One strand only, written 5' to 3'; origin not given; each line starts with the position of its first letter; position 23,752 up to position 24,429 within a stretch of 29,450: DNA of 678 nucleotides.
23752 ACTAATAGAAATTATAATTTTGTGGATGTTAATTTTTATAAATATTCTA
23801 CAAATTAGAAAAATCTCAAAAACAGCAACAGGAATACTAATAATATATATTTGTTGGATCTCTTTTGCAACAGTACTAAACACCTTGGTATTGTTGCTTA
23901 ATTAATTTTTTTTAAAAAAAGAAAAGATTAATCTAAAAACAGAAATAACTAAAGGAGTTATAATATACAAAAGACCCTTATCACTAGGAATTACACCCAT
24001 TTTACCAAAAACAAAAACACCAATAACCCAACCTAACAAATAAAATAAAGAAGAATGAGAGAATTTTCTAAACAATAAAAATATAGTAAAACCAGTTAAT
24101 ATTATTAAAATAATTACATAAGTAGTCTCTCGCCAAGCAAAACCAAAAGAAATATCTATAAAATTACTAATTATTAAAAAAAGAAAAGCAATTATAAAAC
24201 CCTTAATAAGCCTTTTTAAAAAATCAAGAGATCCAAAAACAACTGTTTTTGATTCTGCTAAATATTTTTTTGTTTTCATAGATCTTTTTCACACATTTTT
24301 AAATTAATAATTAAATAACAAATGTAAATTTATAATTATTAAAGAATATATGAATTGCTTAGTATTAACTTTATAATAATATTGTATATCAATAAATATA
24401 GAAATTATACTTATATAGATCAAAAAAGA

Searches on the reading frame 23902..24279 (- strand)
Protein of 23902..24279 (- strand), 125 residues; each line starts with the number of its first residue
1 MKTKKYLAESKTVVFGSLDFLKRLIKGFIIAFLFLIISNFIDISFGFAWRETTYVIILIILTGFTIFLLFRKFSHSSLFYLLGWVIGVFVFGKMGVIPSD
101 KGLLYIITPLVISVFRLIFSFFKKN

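Call 25: search_protein_families(library=pfam, proteins=[window:23902-24279:-], max_evalue=0.01)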
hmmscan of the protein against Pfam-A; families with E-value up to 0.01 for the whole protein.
window:23902-24279:- (125 aa): 3 families
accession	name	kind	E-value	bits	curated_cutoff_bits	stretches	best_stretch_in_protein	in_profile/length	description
PF07695.17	7TMR-DISM_7TM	-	0.0026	18.1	29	1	20-121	95-200/205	7TM diverse intracellular signalling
PF12666.12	PrgI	-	0.0049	17.8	27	1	43-107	13-79/91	PrgI family protein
PF15117.11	UPF0697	-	0.0097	16.4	27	0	40-73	4-37/98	Uncharacterised protein family UPF0697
